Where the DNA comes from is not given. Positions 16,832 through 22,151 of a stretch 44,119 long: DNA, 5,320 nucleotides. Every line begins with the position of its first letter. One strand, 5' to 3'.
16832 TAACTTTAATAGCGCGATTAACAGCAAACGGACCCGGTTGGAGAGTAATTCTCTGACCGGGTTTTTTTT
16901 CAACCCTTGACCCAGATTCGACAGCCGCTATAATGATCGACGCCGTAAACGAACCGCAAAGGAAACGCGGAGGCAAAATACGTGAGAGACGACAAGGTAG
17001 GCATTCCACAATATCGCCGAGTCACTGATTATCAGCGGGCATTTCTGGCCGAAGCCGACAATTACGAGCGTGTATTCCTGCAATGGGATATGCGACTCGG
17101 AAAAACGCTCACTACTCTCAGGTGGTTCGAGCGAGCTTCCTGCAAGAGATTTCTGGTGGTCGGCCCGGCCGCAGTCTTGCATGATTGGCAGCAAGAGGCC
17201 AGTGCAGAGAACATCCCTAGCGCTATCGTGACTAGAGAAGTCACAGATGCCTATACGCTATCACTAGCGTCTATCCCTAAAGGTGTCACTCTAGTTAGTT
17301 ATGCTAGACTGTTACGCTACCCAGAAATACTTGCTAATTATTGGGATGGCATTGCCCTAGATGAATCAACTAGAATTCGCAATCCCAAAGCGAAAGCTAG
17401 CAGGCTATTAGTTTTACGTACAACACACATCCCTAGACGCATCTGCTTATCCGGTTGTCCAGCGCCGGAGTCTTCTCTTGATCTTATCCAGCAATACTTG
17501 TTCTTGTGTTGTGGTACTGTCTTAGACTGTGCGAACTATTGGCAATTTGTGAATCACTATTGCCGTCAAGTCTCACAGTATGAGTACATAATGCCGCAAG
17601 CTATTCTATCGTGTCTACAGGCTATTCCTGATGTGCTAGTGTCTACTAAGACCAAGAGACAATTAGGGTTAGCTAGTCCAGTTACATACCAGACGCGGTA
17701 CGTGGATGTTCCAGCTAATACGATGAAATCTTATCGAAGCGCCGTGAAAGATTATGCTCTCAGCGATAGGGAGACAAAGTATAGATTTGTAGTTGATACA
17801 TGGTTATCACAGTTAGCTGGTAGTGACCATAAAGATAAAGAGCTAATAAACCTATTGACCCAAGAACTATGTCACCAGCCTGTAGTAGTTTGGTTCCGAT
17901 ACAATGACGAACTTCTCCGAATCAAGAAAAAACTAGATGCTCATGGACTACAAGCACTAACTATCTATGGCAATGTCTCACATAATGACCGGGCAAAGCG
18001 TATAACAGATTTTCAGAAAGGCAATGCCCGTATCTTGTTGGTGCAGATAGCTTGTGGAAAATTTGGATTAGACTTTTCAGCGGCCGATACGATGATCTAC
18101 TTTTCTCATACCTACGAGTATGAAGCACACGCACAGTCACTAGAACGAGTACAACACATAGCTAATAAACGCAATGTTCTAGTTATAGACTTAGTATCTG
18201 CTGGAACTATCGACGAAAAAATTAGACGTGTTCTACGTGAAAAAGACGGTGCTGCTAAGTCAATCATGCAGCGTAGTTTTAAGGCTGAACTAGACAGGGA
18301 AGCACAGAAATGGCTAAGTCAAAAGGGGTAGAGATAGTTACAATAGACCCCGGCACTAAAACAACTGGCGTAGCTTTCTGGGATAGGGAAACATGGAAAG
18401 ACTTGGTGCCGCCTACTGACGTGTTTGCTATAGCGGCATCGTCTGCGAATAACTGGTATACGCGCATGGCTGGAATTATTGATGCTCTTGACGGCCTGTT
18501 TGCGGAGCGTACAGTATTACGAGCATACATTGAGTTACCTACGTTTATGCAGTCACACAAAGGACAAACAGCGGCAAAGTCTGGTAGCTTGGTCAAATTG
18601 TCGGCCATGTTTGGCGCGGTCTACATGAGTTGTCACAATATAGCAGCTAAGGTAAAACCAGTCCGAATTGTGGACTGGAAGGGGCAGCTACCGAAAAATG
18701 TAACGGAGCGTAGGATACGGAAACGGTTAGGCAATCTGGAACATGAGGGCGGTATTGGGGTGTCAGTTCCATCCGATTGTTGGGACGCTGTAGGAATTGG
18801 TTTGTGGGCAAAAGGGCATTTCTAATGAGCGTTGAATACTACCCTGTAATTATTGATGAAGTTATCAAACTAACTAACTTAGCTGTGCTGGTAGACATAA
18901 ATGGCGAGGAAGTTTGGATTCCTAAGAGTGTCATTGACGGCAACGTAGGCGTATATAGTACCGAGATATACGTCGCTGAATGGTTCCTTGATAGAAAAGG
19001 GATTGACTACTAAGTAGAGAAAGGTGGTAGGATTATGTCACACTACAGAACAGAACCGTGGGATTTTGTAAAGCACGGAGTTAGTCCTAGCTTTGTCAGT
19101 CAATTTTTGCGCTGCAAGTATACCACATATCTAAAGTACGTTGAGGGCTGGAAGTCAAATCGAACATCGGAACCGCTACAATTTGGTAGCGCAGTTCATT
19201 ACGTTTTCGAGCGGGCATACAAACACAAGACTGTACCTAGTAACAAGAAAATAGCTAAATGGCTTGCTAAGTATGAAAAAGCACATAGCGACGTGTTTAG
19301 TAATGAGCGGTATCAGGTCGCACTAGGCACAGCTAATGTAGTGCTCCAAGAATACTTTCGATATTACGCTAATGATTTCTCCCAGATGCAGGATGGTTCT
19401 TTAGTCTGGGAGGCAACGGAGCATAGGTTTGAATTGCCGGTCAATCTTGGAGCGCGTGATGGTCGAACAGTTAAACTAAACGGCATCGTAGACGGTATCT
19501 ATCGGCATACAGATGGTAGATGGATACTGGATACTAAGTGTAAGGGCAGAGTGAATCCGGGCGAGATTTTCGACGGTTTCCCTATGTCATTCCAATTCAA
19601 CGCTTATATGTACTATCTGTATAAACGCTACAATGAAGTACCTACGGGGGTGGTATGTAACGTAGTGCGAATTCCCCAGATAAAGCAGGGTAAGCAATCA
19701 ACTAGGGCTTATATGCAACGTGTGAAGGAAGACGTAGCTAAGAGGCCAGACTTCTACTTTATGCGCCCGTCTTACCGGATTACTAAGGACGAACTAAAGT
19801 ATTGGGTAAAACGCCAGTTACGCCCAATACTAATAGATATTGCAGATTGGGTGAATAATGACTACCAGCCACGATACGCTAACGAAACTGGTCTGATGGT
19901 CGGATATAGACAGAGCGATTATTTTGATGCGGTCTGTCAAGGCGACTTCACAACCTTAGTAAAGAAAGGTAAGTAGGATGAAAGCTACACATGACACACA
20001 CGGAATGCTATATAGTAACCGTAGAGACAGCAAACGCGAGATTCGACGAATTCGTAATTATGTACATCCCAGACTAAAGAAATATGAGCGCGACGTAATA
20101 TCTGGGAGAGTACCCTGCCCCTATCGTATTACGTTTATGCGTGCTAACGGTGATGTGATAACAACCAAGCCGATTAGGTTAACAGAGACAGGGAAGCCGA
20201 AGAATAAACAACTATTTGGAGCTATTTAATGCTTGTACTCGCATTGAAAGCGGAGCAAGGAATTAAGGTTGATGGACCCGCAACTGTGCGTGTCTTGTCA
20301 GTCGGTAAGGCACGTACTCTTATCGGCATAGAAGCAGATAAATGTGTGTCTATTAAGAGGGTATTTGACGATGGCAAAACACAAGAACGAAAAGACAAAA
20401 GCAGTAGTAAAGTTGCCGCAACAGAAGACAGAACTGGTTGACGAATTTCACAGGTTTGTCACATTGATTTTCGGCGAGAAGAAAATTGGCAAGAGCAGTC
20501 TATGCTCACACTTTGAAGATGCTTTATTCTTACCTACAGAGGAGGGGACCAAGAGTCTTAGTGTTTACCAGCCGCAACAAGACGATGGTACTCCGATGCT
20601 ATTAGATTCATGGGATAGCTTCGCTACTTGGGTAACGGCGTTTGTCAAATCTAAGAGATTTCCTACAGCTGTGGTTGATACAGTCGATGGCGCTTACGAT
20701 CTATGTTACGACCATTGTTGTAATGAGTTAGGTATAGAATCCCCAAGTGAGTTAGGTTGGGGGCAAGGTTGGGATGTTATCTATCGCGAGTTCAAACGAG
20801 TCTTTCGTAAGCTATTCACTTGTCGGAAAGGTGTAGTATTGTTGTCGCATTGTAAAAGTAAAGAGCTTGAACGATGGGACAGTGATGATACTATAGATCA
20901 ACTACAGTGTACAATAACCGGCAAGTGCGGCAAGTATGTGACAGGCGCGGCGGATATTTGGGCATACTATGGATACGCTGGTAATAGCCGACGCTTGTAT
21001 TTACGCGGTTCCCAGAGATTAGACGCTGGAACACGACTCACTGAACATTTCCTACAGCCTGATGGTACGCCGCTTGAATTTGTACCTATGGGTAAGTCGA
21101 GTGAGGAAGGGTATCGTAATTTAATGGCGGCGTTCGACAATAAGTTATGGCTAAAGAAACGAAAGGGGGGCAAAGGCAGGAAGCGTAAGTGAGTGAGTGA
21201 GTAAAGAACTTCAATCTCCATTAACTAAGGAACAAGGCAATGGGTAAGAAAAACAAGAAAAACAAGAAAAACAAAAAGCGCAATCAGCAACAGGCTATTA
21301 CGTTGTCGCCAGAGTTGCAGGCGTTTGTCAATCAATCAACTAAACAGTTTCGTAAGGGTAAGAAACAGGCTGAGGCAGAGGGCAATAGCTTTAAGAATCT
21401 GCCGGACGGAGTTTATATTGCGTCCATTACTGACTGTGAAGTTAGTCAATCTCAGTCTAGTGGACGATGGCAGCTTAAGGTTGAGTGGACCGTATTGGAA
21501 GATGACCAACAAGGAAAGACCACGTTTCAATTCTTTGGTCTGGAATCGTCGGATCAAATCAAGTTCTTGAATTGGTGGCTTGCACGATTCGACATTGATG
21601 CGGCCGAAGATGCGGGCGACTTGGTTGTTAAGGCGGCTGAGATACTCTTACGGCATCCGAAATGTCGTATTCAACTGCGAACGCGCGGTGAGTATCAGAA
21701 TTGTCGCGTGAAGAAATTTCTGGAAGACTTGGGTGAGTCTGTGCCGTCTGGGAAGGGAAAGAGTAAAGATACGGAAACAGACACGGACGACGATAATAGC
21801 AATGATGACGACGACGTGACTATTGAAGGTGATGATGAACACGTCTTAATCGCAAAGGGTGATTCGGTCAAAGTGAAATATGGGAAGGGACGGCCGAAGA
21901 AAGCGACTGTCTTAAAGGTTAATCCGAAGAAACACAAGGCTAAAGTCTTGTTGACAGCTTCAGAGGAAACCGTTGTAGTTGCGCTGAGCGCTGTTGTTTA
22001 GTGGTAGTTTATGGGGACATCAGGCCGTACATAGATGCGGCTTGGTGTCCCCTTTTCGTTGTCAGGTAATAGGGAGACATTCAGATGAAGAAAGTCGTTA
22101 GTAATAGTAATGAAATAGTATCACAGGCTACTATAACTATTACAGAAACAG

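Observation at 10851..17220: Compositionally distinct early/accessory block bounded by terminators: candidate anti-defence island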

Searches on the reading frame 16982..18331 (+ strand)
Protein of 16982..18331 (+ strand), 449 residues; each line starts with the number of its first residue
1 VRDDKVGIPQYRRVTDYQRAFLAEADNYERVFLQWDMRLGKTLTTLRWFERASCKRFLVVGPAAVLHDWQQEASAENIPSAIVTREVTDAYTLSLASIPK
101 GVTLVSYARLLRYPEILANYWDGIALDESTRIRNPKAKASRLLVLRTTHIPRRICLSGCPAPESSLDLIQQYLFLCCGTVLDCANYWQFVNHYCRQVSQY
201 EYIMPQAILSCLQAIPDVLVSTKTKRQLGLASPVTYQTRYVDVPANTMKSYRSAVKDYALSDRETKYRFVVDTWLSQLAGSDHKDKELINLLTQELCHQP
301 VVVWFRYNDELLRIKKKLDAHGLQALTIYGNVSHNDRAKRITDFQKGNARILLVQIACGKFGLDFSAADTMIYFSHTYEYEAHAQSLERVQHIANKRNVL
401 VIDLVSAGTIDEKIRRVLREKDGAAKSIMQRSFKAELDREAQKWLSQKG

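Call 7: search_protein_families(library=pfam, proteins=[window:16982-18331:+], max_evalue=0.1)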
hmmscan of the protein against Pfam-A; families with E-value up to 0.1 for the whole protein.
window:16982-18331:+ (449 aa): 4 families
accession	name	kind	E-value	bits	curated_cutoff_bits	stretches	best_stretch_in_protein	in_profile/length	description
PF00176.29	SNF2-rel_dom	-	1e-13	51.5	24.9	1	33-253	22-251/290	SNF2-related domain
PF00271.37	Helicase_C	-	4e-11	43.6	23.5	1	284-390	2-106/110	Helicase conserved C-terminal domain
PF16203.11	ERCC3_RAD25_C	-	0.021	14.6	27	1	319-392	76-150/248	ERCC3/RAD25/XPB C-terminal helicase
PF13700.11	DUF4158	-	0.045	14.1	27.4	0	224-302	75-151/165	Domain of unknown function (DUF4158)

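Call 10: search_protein_families(library=phrogs, proteins=[window:16982-18331:+], max_evalue=0.001)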
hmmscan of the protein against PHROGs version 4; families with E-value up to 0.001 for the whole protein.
window:16982-18331:+ (449 aa): 4 families
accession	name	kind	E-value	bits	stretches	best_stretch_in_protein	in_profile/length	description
phrog_62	-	DNA, RNA and nucleotide metabolism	7.4e-70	236.9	1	16-435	699-1139/1881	DNA helicase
phrog_29996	-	unknown function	1.9e-15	56.9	1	328-426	1062-1161/1189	-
phrog_16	-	DNA, RNA and nucleotide metabolism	3.9e-14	52.8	1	15-416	274-609/986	DNA helicase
phrog_11354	-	unknown function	2e-08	34.9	1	333-438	8-113/116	-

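Call 20: find_related_loci(query=window:16982-18331:+, collection=viral_contigs, flank=10000)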
Query window:16982-18331:+ (449 aa) in viral_contigs; peptide patterns used: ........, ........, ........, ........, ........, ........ (x = any residue, [..] = any of these).
2 stretches matched a pattern, but none encodes a relative of the query by tblastn (E <= 1e-3).

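Call 21: find_homologous_proteins(query=window:16982-18331:+, max_evalue=1e-20)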
Query window:16982-18331:+ (449 aa): 153 proteins with E <= 1e-20 among 6244 candidates; the best 120 are listed.
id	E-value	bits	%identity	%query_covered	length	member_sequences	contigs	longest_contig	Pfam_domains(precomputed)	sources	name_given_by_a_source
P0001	0.0e+0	1023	100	100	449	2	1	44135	PF00176.30,PF00271.38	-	-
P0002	3.8e-75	271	36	95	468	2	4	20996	PF00176.30,PF00271.38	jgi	jgi:SWI/SNF-related matrix-associated actin-dependent regulator 1 of chromatin subfamily A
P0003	9.6e-75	270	35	94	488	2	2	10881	PF00176.30,PF00271.38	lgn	-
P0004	6.3e-73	264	34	92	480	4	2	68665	PF00176.30,PF00271.38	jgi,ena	-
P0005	2.2e-71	259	36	94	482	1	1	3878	PF00176.30,PF00271.38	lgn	-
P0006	1.4e-70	256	36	95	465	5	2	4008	PF00176.30,PF00271.38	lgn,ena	-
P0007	1.7e-70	256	36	94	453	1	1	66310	PF00176.30,PF00271.38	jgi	jgi:SNF2-related domain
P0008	2.0e-68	249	38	94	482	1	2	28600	PF00176.30,PF00271.38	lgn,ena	-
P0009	4.1e-68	248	36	94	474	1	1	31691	PF00176.30,PF00271.38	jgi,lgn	-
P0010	8.5e-68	247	35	94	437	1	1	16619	PF00176.30,PF00271.38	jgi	jgi:SNF2 family DNA or RNA helicase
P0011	2.6e-67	245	35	94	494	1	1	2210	PF00176.30,PF00271.38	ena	-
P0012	3.5e-67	245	35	91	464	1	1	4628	PF00176.30,PF00271.38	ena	-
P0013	1.1e-65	240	36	92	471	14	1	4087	PF00176.30,PF00271.38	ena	-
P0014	1.3e-65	240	35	96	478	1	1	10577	PF00176.30,PF00271.38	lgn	-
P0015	5.9e-65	238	37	94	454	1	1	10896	PF00176.30,PF00271.38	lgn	-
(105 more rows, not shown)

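Call 22: find_encoding_contigs(protein=P0001, flank=10000, max_places=3)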
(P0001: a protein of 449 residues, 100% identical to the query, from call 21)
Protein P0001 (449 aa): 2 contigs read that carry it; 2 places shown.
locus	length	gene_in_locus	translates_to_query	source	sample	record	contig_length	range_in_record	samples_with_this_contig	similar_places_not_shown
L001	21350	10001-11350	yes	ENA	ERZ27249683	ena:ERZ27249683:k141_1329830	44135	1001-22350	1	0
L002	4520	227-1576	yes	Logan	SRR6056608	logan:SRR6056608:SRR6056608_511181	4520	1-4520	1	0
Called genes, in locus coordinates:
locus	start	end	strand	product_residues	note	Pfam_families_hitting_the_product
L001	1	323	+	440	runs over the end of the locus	?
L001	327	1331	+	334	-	-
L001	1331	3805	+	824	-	PF00535:Glycos_transf_2, PF10111:Glyco_tranf_2_2 (faint), PF13641:Glyco_tranf_2_3 (weak), PF00534:Glycos_transf_1, PF13692:Glyco_trans_1_4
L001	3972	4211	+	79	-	-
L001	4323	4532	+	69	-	-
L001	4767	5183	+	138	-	-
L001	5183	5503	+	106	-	-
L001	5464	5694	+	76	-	-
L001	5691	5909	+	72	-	-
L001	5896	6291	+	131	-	-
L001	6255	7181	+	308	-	PF01555:N6_N4_Mtase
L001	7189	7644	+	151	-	-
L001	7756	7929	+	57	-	-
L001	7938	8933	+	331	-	PF06067:DUF932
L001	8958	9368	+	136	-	-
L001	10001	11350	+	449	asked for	PF00176:SNF2-rel_dom, PF00271:Helicase_C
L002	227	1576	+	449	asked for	PF00176:SNF2-rel_dom, PF00271:Helicase_C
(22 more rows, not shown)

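Call 23: find_encoding_contigs(protein=P0002, flank=10000, max_places=2)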
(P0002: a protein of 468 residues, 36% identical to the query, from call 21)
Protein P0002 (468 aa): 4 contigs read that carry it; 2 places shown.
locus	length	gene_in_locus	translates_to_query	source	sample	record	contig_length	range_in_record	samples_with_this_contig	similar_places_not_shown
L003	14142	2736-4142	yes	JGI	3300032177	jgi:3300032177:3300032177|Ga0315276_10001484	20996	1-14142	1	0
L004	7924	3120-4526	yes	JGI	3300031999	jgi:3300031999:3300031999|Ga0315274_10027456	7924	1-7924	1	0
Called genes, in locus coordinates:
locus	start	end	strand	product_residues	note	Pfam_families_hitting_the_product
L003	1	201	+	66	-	?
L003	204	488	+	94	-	-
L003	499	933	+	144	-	-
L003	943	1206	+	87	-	-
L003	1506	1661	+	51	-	-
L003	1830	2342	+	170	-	-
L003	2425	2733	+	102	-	-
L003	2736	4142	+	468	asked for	PF00176:SNF2-rel_dom, PF00271:Helicase_C (weak)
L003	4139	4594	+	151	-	-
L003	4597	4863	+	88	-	-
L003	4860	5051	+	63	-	-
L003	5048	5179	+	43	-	-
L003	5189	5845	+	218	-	-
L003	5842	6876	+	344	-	-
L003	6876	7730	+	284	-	-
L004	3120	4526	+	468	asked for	PF00176:SNF2-rel_dom, PF00271:Helicase_C (weak)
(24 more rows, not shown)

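Call 24: find_encoding_contigs(protein=P0004, flank=10000, max_places=2)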
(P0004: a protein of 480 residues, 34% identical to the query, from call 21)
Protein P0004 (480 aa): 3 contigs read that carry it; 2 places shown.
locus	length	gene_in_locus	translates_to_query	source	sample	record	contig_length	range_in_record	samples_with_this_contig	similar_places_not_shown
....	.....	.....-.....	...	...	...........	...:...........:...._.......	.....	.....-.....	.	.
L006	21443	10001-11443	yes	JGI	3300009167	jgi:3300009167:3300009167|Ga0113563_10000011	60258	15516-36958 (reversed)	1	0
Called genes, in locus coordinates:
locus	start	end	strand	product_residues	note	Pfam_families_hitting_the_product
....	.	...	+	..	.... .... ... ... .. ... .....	-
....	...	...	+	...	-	-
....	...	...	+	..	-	-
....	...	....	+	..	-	-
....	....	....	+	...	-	-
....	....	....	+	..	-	-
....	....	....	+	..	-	-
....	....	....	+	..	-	-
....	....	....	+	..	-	-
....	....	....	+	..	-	-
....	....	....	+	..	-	-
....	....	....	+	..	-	-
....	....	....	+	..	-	-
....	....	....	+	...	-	-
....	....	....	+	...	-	-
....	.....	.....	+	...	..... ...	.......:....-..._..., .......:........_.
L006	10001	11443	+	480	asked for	PF00176:SNF2-rel_dom, PF00271:Helicase_C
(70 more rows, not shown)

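Call 90: find_related_loci(query=A3, collection=viral_contigs, flank=10000)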
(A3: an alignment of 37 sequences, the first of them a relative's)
Query A3 (449 aa) in viral_contigs; peptide patterns used: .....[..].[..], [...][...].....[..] (x = any residue, [..] = any of these).
209 stretches matched a pattern; 133 encode a relative of the query (tblastn E <= 1e-3); the best 80 are kept; 80 distinct loci.
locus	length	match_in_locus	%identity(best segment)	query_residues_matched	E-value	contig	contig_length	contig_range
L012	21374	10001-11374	37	4-448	2e-78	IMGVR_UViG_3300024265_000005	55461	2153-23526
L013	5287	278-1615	36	12-445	2e-75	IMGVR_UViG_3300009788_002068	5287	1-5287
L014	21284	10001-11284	34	18-431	3e-74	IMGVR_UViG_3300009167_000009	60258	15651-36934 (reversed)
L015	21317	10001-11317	33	12-431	2e-71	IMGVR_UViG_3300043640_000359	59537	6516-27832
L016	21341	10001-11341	35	3-431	6e-70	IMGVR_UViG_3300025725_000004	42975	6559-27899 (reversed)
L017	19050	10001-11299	35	12-441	2e-69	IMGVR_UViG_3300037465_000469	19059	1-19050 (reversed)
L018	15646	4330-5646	34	17-439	2e-69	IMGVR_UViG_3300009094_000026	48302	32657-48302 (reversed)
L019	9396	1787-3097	32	17-444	2e-65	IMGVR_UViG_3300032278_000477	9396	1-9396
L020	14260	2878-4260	34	12-442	3e-65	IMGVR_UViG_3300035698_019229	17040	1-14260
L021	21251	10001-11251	34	17-431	3e-64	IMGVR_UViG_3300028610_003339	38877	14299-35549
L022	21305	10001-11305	33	24-441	2e-64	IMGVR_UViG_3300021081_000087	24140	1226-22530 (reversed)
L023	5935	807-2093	34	12-435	1e-63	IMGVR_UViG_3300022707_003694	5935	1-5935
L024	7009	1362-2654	32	17-431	9e-64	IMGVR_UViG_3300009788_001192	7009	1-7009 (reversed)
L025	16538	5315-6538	36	31-421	4e-63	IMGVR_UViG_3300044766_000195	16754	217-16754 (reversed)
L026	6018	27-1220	35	36-431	5e-63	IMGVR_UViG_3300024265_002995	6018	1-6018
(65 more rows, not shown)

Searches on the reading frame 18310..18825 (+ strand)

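Call 7: search_protein_families(library=pfam, proteins=[window:18310-18825:+], max_evalue=0.1)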
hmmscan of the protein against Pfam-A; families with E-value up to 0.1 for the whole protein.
window:18310-18825:+ (171 aa): 0 families

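Call 10: search_protein_families(library=phrogs, proteins=[window:18310-18825:+], max_evalue=0.001)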
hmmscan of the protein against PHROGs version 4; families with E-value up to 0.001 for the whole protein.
window:18310-18825:+ (171 aa): 2 families
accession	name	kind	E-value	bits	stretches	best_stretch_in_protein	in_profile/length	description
phrog_1770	-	DNA, RNA and nucleotide metabolism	2.9e-06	28.4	1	9-143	6-123/158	Holliday junction resolvase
phrog_159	-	DNA, RNA and nucleotide metabolism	9.6e-06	25.8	1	2-110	83-185/330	RuvC-like Holliday junction resolvase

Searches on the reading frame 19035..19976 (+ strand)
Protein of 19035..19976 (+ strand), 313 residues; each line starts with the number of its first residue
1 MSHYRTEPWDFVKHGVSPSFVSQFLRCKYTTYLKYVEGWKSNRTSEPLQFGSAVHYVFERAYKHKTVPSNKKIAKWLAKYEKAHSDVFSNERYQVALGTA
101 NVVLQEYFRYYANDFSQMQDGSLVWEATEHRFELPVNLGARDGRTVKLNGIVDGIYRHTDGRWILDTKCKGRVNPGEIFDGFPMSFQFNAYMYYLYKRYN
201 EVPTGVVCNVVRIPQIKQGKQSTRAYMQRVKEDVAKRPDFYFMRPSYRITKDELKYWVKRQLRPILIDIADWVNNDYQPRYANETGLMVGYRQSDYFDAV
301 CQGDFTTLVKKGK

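Call 7: search_protein_families(library=pfam, proteins=[window:19035-19976:+], max_evalue=0.1)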
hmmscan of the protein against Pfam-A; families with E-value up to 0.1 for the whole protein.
window:19035-19976:+ (313 aa): 4 families
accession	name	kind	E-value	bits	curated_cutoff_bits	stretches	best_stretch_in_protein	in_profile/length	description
PF12705.13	PDDEXK_1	-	3.7e-18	66.8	22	1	16-225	2-203/247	PD-(D/E)XK nuclease superfamily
PF12684.13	DUF3799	-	0.00092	19.5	26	1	18-103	2-82/233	PDDEXK-like domain of unknown function (DUF3799)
PF06023.18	Csa1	-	0.0013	18.6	27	1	23-118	53-146/292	CRISPR-associated exonuclease Csa1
PF16087.11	DUF4817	-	0.078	13.1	22.6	0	53-82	21-50/55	Helix-turn-helix domain (DUF4817)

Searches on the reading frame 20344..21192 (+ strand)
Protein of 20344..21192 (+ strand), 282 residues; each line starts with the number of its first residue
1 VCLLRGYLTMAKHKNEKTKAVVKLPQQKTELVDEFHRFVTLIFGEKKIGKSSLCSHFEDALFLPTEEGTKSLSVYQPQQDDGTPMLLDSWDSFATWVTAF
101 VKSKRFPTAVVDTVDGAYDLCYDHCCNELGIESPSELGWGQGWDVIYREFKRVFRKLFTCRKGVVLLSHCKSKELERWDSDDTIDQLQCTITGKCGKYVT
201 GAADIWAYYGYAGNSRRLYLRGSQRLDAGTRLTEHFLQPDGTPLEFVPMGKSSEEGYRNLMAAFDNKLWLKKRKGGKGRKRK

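Call 7: search_protein_families(library=pfam, proteins=[window:20344-21192:+], max_evalue=0.1)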
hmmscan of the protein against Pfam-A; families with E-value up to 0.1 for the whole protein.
window:20344-21192:+ (282 aa): 2 families
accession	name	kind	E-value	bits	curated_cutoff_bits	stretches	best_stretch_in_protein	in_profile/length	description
PF13479.12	AAA_24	-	1.2e-28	100.8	27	1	40-232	5-195/195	AAA domain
PF08477.19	Roc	-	0.015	16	27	1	41-91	3-62/119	Ras of Complex, Roc, domain of DAPkinase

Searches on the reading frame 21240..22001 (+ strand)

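Call 7: search_protein_families(library=pfam, proteins=[window:21240-22001:+], max_evalue=0.1)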
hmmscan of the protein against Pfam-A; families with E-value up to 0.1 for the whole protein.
window:21240-22001:+ (253 aa): 4 families
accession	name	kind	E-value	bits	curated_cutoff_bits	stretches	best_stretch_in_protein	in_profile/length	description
PF05037.18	DUF669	-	0.00011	22.7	21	1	45-97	5-58/138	Protein of unknown function (DUF669)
PF17516.8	ProQ_C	-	0.026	14.3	23.3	1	204-228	5-28/51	ProQ C-terminal domain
PF16389.11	DUF4998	-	0.034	14.1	29.1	0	199-250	15-66/199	Domain of unknown function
PF00467.35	KOW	-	0.039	14.2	22.3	0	206-237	1-30/32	KOW motif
